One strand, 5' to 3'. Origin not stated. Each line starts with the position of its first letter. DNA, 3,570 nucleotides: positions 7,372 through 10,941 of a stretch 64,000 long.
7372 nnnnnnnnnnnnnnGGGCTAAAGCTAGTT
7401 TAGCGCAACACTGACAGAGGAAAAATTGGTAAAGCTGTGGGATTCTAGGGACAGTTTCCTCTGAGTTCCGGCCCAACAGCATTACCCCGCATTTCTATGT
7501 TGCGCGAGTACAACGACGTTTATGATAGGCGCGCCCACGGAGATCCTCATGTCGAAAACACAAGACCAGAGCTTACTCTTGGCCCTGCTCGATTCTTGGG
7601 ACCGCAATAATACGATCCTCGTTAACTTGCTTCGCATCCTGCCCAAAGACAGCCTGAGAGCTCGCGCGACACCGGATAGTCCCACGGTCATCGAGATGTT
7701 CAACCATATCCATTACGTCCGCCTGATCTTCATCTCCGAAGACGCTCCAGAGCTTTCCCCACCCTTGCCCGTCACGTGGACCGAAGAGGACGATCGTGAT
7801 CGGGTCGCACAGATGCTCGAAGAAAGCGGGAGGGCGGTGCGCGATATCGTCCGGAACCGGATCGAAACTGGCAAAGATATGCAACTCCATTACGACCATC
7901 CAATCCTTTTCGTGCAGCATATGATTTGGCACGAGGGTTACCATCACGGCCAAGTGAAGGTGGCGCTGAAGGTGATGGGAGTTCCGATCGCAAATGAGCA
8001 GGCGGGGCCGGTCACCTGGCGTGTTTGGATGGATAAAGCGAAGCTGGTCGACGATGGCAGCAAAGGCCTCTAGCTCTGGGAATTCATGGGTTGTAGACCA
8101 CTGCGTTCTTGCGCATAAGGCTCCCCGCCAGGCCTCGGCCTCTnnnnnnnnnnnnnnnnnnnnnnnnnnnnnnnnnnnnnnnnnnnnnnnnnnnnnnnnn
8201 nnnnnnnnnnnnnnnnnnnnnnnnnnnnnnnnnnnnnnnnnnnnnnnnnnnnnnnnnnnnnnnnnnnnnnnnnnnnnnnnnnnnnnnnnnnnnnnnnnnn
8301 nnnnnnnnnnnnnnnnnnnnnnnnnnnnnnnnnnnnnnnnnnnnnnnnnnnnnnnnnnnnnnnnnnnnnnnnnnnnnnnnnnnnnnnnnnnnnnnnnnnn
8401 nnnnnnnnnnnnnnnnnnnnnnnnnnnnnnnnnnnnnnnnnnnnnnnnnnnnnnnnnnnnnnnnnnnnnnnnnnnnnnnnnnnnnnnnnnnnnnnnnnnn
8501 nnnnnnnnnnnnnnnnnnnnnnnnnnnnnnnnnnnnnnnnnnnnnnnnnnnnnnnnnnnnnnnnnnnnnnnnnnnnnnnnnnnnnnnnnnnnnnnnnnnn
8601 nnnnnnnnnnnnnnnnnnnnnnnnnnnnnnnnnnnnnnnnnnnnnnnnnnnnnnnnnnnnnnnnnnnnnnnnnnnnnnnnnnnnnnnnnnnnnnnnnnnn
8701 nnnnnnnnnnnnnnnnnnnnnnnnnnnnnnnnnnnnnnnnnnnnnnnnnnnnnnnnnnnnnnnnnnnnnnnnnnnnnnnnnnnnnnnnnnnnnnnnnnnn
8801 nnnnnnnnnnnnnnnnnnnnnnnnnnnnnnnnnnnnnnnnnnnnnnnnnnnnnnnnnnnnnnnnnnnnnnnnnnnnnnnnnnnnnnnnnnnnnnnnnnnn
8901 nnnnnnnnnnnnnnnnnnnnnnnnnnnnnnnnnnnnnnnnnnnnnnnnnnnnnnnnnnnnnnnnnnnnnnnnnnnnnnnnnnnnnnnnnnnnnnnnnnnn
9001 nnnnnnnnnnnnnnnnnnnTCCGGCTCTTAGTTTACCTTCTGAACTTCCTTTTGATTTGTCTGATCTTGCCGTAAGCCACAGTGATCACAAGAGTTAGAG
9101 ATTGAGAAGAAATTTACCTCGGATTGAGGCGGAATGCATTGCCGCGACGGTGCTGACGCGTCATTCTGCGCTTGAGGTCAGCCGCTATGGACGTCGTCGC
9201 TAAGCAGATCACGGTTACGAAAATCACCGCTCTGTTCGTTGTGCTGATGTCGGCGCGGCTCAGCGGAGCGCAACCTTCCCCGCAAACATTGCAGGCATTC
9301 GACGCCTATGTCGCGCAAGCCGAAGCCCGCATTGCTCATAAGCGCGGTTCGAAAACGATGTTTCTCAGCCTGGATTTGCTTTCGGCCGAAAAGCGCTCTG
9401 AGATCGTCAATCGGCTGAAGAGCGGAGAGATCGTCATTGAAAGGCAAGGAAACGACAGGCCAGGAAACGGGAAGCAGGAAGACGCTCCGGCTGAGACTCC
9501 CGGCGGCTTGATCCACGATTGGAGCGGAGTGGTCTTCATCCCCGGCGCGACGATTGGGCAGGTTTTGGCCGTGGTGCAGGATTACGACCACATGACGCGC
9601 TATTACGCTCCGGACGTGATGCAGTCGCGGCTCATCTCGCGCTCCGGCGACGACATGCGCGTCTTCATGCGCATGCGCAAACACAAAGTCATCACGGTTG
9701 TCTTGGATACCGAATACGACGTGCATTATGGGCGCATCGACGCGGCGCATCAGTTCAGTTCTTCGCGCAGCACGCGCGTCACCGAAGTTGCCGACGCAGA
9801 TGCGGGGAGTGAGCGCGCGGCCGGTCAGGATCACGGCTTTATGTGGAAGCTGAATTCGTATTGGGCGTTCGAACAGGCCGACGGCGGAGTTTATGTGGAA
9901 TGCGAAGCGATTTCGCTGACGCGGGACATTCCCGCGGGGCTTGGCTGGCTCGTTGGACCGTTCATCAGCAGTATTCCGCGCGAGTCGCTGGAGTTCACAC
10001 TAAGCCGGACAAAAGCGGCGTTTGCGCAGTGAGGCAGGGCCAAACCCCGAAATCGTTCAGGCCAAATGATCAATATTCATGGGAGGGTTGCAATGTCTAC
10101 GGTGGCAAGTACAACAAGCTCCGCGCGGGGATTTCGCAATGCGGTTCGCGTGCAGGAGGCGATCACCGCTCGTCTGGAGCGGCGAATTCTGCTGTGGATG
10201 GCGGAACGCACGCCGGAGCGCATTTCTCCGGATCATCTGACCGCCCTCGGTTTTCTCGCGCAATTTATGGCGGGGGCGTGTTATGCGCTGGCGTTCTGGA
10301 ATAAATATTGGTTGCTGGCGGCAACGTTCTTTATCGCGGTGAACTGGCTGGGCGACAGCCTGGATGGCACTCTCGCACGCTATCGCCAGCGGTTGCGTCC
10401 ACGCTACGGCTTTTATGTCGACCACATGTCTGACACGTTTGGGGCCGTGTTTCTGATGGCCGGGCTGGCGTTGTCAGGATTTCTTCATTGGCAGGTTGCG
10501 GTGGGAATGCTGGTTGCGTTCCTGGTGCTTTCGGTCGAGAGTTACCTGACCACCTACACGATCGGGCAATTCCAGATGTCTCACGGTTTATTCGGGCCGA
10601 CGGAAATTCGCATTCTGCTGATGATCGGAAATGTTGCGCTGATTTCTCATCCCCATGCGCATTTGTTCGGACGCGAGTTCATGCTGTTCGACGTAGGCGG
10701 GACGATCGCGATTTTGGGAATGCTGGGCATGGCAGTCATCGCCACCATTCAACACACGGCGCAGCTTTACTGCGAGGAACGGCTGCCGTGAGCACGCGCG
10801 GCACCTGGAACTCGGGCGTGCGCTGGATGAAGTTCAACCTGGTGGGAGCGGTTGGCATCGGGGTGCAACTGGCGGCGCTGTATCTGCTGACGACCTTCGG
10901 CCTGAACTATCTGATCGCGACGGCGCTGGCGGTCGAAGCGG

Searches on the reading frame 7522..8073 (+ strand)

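Call 73: search_protein_families(library=pfam, proteins=[window:7522-8073:+], max_evalue=0.0001)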
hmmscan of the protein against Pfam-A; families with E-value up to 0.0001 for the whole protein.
window:7522-8073:+ (183 aa): 2 families
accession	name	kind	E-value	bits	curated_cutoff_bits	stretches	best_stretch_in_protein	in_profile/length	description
PF05163.17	DinB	-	9.1e-12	45.7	23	1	15-155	6-148/165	DinB family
PF12867.12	DinB_2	-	1.3e-06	29.4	24.8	1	27-145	3-128/128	DinB superfamily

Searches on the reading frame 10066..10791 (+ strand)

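Call 73: search_protein_families(library=pfam, proteins=[window:10066-10791:+], max_evalue=0.0001)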
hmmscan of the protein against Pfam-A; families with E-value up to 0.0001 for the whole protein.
window:10066-10791:+ (241 aa): 1 family
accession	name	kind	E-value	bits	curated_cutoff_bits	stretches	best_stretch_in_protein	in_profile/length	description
PF01066.26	CDP-OH_P_transf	-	7.3e-09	36.6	22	1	54-201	3-138/152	CDP-alcohol phosphatidyltransferase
